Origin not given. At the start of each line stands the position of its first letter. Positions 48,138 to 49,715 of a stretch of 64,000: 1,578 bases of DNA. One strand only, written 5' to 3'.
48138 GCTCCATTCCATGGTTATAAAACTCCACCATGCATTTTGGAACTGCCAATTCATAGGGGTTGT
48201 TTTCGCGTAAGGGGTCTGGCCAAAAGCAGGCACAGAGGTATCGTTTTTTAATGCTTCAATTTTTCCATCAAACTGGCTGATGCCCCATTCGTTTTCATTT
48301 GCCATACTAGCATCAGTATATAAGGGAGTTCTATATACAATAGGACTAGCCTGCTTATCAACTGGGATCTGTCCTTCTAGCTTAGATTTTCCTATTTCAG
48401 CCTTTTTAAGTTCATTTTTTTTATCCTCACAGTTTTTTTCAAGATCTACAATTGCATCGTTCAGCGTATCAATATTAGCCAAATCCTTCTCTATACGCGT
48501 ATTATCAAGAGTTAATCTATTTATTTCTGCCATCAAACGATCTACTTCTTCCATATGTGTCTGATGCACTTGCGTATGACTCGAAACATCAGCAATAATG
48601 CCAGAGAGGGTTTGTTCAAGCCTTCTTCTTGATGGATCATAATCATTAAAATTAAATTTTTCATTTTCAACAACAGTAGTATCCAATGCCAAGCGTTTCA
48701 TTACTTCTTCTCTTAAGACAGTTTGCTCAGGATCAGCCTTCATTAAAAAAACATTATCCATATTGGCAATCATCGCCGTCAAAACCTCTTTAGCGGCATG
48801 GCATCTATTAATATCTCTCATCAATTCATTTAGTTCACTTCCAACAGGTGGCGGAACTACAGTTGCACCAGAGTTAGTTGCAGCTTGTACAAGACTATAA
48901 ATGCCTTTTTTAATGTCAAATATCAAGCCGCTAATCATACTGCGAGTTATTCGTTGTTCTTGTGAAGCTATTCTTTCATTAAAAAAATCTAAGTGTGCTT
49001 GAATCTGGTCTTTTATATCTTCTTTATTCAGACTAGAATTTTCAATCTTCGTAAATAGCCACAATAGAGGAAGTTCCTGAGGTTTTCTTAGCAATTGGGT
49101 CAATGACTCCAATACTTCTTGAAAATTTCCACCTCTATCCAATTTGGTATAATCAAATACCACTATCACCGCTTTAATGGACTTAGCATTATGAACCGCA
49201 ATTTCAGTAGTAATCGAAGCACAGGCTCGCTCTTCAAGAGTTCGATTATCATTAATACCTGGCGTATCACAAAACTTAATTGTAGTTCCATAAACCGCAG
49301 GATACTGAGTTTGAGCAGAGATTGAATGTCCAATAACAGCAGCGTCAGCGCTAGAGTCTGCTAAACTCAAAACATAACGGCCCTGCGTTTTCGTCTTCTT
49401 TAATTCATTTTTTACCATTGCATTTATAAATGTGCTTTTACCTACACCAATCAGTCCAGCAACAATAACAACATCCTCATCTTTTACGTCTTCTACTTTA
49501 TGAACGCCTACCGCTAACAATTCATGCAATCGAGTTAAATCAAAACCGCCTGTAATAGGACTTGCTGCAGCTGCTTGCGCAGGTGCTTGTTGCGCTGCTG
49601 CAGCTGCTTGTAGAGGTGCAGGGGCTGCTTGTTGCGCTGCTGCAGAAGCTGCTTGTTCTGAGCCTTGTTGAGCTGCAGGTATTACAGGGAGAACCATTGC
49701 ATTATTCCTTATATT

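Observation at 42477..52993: Tandem array of three giant paralogs with GTPase, coiled-coil and eukaryotic-like Ser/Thr kinase domains (ROCO-like logic with a different G-domain)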

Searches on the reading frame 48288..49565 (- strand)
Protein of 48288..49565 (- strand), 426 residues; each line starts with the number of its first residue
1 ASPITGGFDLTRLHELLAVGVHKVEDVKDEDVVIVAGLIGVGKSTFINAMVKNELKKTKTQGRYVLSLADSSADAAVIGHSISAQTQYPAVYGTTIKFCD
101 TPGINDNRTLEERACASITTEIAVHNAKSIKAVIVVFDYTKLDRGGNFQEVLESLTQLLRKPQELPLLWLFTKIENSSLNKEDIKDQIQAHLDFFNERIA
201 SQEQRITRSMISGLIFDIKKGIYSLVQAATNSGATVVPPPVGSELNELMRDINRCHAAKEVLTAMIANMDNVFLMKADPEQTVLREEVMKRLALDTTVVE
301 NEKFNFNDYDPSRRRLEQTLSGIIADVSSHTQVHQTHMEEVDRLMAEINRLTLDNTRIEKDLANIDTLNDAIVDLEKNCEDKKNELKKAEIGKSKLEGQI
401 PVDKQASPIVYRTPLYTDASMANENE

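Call 29: find_homologous_proteins(query=A4, max_evalue=0.00001)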
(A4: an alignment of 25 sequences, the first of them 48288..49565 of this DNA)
Query A4 (25 sequences) (426 aa, profile of the alignment): 2 proteins with E <= 0.00001 among 8000 candidates.
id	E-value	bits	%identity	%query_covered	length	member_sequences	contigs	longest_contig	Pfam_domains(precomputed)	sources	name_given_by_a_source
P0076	1.5e-118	415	27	72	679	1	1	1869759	PF01926.30,PF03193.23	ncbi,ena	-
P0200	1.3e-22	99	28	45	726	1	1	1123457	-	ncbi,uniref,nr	ncbi:hypothetical protein [Parachlamydia sp. AcF125]|uniref:hypothetical protein n=1 Tax=Parachlamyd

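Call 30: find_related_loci(query=A4, collection=genome_contigs, flank=6000)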
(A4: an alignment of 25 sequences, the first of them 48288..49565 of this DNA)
Query A4 (426 aa) in genome_contigs; peptide patterns used: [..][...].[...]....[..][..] (x = any residue, [..] = any of these).
172 stretches matched a pattern; 34 encode a relative of the query (tblastn E <= 1e-3); 34 distinct loci.
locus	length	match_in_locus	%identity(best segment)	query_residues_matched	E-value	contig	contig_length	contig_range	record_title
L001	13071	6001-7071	27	13-364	7e-22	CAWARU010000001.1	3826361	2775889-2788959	MAG: uncultured Gammaproteobacteria bacterium isolate MFD02579.bin.2.49 genome assembly, contig: contig_8033, whole geno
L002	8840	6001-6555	27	7-174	3e-19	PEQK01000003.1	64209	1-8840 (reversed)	MAG: Legionella sp. isolate BC.3.72 BC_1000314_64209, whole genome shotgun sequence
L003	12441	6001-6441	30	20-160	7e-18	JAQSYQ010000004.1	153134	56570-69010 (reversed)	MAG: Gammaproteobacteria bacterium isolate L_E1_T20_B_bin.24 scaffold_289, whole genome shotgun sequence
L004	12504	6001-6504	31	4-161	1e-17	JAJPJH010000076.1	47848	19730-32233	MAG: Gammaproteobacteria bacterium isolate Centralia_MAG_445 k107_27354168, whole genome shotgun sequence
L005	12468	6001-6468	29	9-160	4e-17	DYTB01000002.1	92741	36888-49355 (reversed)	MAG TPA_asm: Candidatus Odyssella sp. isolate SulCav_PC08_3_2_39_12 SulCav_PC08-3_27_length_92741_cov_6.687849, whole ge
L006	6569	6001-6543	30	12-189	4e-17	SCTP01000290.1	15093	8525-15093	MAG: Gammaproteobacteria bacterium isolate FW301-02_bin.23 FW301-02_bin.23-75103, whole genome shotgun sequence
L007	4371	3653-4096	36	31-171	5e-17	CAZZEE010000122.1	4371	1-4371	MAG TPA_asm: uncultured Cytophagales bacterium isolate SRP128246_co1_437 genome assembly, contig: NODE_57558_length_4371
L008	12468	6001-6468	30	9-160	4e-17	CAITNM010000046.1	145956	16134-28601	MAG: uncultured Alphaproteobacteria bacterium isolate AM-2014_bin-2127 genome assembly, contig: bin-2127:46/47, whole ge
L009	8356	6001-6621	29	10-199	2e-16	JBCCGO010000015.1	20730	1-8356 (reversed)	MAG: Bacteroidota bacterium isolate P01_B01_bin.45 k141_2907196_length_20730_cov_101.4315, whole genome shotgun sequence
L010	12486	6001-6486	29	13-159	3e-12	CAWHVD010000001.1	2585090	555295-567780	MAG: uncultured Chlamydiales bacterium isolate MFD02416.bin.1.76 genome assembly, contig: contig_27032, whole genome sho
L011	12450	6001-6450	31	25-159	5e-12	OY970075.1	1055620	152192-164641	MAG: uncultured Cytophagales bacterium isolate MFD02979.bin.c.5 genome assembly, chromosome: 1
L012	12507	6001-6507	28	16-173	8e-12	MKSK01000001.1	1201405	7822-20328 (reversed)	MAG: Chlamydiales bacterium 38-26 SCNpilot_expt_500_p_scaffold_0, whole genome shotgun sequence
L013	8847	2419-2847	28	20-160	3e-11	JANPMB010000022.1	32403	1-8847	MAG: Amoebophilaceae bacterium isolate VAR_48_metabat_363 VAR_48_k141_225532, whole genome shotgun sequence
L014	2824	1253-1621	32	28-139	3e-11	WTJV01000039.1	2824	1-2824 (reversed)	MAG: Amoebophilaceae bacterium isolate SS36425bin_2 NODE_6697_length_2824_cov_48.303720, whole genome shotgun sequence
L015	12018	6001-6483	29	20-165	4e-11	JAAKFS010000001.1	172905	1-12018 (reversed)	MAG: Chlamydiae bacterium isolate KR126_chlam_1 KR126chlam1_1, whole genome shotgun sequence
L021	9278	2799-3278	29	20-165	9e-10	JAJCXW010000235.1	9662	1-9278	MAG: Acidimicrobiales bacterium isolate OFTM81 OFTM81_234, whole genome shotgun sequence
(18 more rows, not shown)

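Call 39: find_encoding_contigs(protein=P0200, flank=6000, max_places=2)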
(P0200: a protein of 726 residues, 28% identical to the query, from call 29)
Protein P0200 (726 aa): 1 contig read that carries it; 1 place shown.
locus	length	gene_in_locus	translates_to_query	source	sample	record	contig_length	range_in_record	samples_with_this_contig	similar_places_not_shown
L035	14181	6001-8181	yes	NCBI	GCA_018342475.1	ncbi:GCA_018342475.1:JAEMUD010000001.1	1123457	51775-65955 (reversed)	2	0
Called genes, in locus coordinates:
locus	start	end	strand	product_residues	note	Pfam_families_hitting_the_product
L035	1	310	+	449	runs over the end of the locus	PF11638:DnaA_N, PF00308:Bac_DnaA, PF22688:Hda_lid (weak), PF08299:Bac_DnaA_C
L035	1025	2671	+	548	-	PF13637:Ank_4 (faint), PF12796:Ank_2, PF00023:Ank (faint), PF13857:Ank_5 (weak)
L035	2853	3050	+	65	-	PF13475:DUF4116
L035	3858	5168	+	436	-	-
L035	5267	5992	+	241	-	-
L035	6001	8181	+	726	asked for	-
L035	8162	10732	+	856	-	-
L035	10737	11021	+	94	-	PF13384:HTH_23 (faint)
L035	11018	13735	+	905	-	PF01926:MMR_HSR1 (faint)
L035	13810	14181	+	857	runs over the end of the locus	PF00343:Phosphorylase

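Call 63: search_protein_families(library=pfam, proteins=[L001:5917-8667:+, L002:5848-8337:+, L004:5899-8532:+, L008:5221-7329:+, L010:5512-8724:+, L011:4336-8223:+, L013:949-4644:+, L015:4762-8883:+, L021:1851-5003:+], max_evalue=0.0001)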
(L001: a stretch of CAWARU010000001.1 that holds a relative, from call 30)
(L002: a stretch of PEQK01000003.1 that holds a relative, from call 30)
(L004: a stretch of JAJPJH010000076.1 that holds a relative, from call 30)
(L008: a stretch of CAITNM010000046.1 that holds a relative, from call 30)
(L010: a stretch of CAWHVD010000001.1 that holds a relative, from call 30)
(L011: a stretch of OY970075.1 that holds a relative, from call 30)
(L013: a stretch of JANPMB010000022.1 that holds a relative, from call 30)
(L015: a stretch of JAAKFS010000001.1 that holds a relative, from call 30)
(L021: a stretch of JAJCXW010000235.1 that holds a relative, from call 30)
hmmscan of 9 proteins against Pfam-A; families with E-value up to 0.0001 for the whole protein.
L001:5917-8667:+ (917 aa): 1 family
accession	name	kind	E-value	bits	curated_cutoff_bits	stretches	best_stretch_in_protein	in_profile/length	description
PF02338.25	OTU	-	2.4e-09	38.2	23.3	1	759-851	29-118/128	OTU-like cysteine protease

L002:5848-8337:+ (830 aa): 1 family
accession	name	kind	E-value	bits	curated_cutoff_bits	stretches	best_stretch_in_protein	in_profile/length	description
PF01926.29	MMR_HSR1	-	1.9e-05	25.2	21.9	0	79-189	3-84/113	50S ribosome-binding GTPase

L004:5899-8532:+ (878 aa): 2 families
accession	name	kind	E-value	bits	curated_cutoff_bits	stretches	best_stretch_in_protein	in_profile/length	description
PF11789.14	zf-Nse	-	2.6e-06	27.6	27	1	677-729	5-56/57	Zinc-finger of the MIZ type in Nse subunit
PF04564.21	U-box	-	2.2e-05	24.9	21.4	1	682-751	3-67/73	U-box domain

L008:5221-7329:+ (703 aa): 0 families

L010:5512-8724:+ (1071 aa): 1 family
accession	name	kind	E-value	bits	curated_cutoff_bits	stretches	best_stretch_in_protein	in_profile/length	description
PF01535.26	PPR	-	5.4e-08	33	25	0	646-665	8-27/31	PPR repeat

L011:4336-8223:+ (1296 aa): 1 family
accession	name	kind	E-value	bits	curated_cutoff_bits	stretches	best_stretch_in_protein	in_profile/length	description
PF01926.29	MMR_HSR1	-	4.3e-05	24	21.9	0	564-680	2-81/113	50S ribosome-binding GTPase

L013:949-4644:+ (1232 aa): 0 families

L015:4762-8883:+ (1374 aa): 0 families

L021:1851-5003:+ (1051 aa): 0 families

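Call 72: search_solved_structures(query=A4, max_evalue=1)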
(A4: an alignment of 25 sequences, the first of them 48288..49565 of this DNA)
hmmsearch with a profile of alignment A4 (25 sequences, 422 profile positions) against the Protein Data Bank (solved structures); distinct sequences matched with E-value up to 1: 516 (the best 60 are shown).
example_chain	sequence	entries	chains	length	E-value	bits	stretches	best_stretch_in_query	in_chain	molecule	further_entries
8qad_A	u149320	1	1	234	3.1e-05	26.3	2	150-235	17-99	sc-apCC-6-LLIA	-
1g6h_A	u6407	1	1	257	5.7e-05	25.5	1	27-81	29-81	HIGH-AFFINITY BRANCHED-CHAIN AMINO ACID TRANSPORT ATP-BINDING PROTEIN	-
1gaj_A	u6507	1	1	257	5.7e-05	25.5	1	27-81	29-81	HIGH-AFFINITY BRANCHED CHAIN AMINO ACID TRANSPORT ATP-BINDING PROTEIN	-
7c3k_A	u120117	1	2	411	6.2e-05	25.4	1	9-63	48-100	Immunity-related GTPase family member b10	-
8jqy_A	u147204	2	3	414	6.3e-05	25.3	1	9-63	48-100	Immunity-related GTPase family member b10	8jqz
6ha8_V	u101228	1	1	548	8.3e-05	24.9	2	27-53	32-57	Nucleotide-binding protein ExpZ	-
5dn8_A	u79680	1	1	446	9.7e-05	24.7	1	9-56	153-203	GTPase Der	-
1g9x_A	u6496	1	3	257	0.00013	24.3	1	28-81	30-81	HIGH-AFFINITY BRANCHED-CHAIN AMINO ACID TRANSPORT ATP-BINDING PROTEIN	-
8h4m_A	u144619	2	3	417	0.00018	23.8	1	34-58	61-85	T-cell-specific guanine nucleotide triphosphate-binding protein 2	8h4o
7ves_A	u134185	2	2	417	0.00021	23.6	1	34-58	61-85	T-cell-specific guanine nucleotide triphosphate-binding protein 2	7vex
5cyo_A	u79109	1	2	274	0.00021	23.6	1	34-111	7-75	Septin-9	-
8qox_B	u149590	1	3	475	0.00021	23.6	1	304-397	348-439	Conserved membrane protein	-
5cyp_A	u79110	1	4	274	0.00022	23.6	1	34-111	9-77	Septin-9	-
4z54_A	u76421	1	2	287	0.00023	23.5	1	33-111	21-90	Neuronal-specific septin-3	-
10my_A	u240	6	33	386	0.00023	23.5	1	28-59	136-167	PilT/PilU family type 4a pilus ATPase | Twitching motility protein PilT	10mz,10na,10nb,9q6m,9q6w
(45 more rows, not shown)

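Call 78: find_related_loci(query=A4, collection=viral_contigs, flank=5000)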
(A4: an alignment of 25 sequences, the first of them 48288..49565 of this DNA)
Query A4 (426 aa) in viral_contigs; peptide patterns used: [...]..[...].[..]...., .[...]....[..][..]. (x = any residue, [..] = any of these).
461 stretches matched a pattern, but none encodes a relative of the query by tblastn (E <= 1e-3).
